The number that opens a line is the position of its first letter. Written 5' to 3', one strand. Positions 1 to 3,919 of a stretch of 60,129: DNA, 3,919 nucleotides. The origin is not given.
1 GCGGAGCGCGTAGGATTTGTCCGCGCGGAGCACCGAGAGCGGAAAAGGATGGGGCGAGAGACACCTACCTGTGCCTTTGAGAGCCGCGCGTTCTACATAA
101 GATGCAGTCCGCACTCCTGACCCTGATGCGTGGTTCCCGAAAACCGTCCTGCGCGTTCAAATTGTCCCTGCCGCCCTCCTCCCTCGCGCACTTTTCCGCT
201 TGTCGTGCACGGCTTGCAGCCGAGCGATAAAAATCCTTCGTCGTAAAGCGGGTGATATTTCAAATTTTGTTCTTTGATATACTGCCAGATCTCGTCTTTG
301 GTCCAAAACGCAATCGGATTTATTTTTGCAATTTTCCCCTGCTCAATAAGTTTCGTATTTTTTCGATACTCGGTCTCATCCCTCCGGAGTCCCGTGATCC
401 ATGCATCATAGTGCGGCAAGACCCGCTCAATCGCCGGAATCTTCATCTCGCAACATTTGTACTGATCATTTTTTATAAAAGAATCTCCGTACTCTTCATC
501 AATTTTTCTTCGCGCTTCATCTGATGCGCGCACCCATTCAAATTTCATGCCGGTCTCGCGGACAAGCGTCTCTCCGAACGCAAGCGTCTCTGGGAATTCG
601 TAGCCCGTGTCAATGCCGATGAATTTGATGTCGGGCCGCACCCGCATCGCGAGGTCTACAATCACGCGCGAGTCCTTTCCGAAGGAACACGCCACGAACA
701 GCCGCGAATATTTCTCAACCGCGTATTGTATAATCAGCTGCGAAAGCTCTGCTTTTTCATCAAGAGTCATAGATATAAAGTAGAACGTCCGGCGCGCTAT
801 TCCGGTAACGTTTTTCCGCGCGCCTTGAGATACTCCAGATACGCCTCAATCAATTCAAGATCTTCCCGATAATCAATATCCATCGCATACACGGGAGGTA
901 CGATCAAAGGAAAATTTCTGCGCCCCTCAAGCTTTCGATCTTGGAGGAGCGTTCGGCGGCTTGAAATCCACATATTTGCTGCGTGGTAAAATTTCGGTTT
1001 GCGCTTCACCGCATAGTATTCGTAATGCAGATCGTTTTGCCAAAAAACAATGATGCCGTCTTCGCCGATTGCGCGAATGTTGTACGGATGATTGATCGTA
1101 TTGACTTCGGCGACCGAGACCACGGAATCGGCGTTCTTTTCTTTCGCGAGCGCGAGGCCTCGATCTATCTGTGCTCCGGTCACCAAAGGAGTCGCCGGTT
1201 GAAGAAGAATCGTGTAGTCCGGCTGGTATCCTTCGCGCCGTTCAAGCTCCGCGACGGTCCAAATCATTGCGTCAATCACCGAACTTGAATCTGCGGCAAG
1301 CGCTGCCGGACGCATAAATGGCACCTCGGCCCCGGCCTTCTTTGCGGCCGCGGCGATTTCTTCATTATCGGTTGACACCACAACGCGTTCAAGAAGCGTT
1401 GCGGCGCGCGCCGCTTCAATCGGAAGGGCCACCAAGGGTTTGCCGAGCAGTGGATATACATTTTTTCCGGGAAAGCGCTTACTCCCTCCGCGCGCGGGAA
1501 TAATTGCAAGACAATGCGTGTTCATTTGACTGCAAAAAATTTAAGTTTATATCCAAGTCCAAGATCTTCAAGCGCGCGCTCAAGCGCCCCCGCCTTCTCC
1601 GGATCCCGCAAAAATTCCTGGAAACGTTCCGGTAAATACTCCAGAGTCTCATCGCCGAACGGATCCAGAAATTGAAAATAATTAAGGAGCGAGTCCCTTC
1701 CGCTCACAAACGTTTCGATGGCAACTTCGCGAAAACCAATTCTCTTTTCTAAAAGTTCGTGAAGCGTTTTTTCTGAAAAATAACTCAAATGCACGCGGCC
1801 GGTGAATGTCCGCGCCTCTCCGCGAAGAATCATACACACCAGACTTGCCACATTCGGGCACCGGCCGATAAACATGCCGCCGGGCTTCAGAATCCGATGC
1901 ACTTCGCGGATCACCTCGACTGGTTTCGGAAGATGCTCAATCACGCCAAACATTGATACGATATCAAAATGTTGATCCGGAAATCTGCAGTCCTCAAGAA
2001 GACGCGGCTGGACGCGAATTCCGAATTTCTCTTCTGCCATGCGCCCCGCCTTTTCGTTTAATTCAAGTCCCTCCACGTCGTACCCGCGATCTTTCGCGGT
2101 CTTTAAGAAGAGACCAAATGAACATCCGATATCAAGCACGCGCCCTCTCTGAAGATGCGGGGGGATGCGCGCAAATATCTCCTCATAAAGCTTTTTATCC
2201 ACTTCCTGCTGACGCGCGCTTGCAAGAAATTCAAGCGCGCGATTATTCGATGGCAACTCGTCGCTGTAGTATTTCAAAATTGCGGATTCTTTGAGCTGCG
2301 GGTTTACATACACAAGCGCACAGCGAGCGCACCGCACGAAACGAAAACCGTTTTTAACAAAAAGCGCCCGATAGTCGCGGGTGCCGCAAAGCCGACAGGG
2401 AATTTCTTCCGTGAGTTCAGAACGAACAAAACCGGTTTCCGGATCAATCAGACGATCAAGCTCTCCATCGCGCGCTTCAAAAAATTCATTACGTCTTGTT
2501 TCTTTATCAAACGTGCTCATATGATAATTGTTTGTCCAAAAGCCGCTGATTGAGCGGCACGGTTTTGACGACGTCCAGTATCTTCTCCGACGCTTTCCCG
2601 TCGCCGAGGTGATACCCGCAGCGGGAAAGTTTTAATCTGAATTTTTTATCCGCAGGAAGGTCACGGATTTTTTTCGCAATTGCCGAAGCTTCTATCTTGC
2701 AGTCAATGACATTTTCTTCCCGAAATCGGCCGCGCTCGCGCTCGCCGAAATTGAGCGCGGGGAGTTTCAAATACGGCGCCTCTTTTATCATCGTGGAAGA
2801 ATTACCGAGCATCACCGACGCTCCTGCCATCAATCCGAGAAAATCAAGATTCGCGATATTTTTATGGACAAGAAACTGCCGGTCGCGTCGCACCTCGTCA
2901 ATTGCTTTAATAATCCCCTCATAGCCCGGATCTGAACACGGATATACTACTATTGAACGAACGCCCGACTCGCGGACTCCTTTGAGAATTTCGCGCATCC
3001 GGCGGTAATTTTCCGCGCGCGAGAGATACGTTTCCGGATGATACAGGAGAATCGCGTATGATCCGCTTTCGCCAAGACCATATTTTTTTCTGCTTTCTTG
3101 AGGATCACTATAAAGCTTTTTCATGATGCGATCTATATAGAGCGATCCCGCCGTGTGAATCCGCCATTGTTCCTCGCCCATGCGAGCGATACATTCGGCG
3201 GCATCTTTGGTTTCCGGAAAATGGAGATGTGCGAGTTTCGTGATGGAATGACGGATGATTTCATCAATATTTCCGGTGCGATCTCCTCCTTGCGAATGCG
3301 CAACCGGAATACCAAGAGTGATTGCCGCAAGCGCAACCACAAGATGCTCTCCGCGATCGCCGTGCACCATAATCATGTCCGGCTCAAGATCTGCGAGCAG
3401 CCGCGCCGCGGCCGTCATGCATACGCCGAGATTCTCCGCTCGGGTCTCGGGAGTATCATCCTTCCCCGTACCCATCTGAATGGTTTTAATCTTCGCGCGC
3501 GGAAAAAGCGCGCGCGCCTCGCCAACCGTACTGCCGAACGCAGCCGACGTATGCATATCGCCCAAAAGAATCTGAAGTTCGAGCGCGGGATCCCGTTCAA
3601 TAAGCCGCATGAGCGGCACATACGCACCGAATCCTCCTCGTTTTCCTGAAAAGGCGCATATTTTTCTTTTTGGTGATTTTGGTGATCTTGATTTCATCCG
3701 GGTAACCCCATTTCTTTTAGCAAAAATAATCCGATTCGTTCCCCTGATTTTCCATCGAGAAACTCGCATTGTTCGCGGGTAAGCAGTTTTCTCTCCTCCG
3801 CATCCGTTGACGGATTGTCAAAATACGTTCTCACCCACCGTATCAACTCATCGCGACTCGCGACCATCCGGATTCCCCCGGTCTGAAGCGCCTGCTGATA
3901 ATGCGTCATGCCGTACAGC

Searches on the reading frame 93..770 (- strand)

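Call 7: search_protein_families(library=pfam, proteins=[window:93-770:-], max_evalue=0.001)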
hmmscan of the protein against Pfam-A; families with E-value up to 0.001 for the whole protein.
window:93-770:- (225 aa): 1 family
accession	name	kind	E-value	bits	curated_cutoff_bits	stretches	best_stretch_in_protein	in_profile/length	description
PF01507.26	PAPS_reduct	-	1.1e-43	149.8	22.5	1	24-190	2-174/175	Phosphoadenosine phosphosulfate reductase domain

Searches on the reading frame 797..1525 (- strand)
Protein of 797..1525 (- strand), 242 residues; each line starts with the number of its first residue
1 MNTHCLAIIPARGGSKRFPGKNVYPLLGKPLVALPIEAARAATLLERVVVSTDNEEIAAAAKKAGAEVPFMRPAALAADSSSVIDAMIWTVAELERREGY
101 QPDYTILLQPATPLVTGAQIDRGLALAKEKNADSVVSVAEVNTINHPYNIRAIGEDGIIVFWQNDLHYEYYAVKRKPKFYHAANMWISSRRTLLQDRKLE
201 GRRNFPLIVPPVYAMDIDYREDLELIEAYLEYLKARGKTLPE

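Call 7: search_protein_families(library=pfam, proteins=[window:797-1525:-], max_evalue=0.001)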
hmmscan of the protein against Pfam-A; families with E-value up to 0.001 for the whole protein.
window:797-1525:- (242 aa): 2 families
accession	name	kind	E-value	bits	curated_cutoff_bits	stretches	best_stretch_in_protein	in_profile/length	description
PF02348.25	CTP_transf_3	-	9.6e-25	88.1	22.6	1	7-228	2-204/217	Cytidylyltransferase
PF12804.13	NTP_transf_3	-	4.5e-06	27.4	27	1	7-142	1-126/160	MobA-like NTP transferase domain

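Call 23: search_protein_families(library=ncbifam, proteins=[window:797-1525:-], max_evalue=0.001)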
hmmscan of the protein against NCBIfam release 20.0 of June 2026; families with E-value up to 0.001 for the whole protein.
window:797-1525:- (242 aa): 7 families
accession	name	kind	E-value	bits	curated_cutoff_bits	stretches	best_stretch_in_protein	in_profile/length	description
TIGR03584.1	PseF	equivalog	3.5e-42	144.5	205.7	1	6-228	1-218/222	pseudaminic acid cytidylyltransferase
NF003952.0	PRK05450.1-5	subfamily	5.4e-18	65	193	1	4-139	2-128/250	3-deoxy-manno-octulosonate cytidylyltransferase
NF003950.0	PRK05450.1-3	subfamily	2.1e-17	63.3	234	1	5-136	3-126/248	3-deoxy-manno-octulosonate cytidylyltransferase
NF009905.0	PRK13368.1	subfamily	2.2e-16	59.9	255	1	4-139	2-126/243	3-deoxy-manno-octulosonate cytidylyltransferase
NF003948.0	PRK05450.1-1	equivalog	1.1e-12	47.7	281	1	3-144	4-137/248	3-deoxy-manno-octulosonate cytidylyltransferase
TIGR00466.1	kdsB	equivalog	1.4e-11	44.3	155.2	1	7-71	5-68/241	3-deoxy-manno-octulosonate cytidylyltransferase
TIGR00453.1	ispD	equivalog_domain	0.00014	21.3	181.3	1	7-144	2-134/219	2-C-methyl-D-erythritol 4-phosphate cytidylyltransferase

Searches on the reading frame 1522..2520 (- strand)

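Call 7: search_protein_families(library=pfam, proteins=[window:1522-2520:-], max_evalue=0.001)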
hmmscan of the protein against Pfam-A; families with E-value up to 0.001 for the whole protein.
window:1522-2520:- (332 aa): 7 families
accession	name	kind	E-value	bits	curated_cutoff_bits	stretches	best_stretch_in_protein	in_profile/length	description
PF13489.12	Methyltransf_23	-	6.9e-22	78.4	27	1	110-264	7-160/164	Methyltransferase domain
PF08241.18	Methyltransf_11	-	8.1e-18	65.3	21.2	1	129-218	1-94/95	Methyltransferase domain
PF13649.12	Methyltransf_25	-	2.1e-15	57.6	27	1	128-215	1-97/97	Methyltransferase domain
PF08242.18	Methyltransf_12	-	8.4e-13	49.3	30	1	129-217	1-98/98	Methyltransferase domain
PF13847.12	Methyltransf_31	-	2.6e-08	34.1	27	1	127-223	6-113/145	Methyltransferase domain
PF07021.18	MetW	-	9.4e-06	25.8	21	1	126-212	15-103/193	Methionine biosynthesis protein MetW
PF02353.26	CMAS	-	0.00038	20.3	27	1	122-221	59-166/273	Mycolic acid cyclopropane synthetase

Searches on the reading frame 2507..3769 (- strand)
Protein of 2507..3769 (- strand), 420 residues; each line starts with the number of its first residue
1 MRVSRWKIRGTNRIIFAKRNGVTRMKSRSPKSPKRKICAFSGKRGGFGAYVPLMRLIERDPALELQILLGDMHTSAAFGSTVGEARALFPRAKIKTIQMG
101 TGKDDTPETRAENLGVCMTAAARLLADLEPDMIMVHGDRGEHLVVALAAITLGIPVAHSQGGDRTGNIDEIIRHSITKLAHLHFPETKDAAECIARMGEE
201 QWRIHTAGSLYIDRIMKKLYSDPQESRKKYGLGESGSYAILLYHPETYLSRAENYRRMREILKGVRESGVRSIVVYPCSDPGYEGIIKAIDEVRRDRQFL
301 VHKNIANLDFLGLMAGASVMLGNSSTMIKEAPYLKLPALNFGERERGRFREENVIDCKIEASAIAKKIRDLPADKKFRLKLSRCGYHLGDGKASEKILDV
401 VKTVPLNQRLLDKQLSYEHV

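Call 7: search_protein_families(library=pfam, proteins=[window:2507-3769:-], max_evalue=0.001)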
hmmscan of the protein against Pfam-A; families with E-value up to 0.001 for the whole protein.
window:2507-3769:- (420 aa): 1 family
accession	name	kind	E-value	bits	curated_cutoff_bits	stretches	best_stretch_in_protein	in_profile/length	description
PF02350.25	Epimerase_2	-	2.7e-69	234.1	30.6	1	57-402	3-347/347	UDP-N-acetylglucosamine 2-epimerase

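Call 23: search_protein_families(library=ncbifam, proteins=[window:2507-3769:-], max_evalue=0.001)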
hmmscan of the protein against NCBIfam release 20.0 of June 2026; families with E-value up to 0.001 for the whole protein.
window:2507-3769:- (420 aa): 2 families
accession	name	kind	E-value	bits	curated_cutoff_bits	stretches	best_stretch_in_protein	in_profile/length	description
TIGR03568.1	NeuC_NnaA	equivalog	2.5e-94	316.1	235.9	1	35-400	1-364/365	UDP-N-acetylglucosamine 2-epimerase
TIGR00236.1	wecB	equivalog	5.9e-28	98.1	210.15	1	42-402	8-363/366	non-hydrolyzing UDP-N-acetylglucosamine 2-epimerase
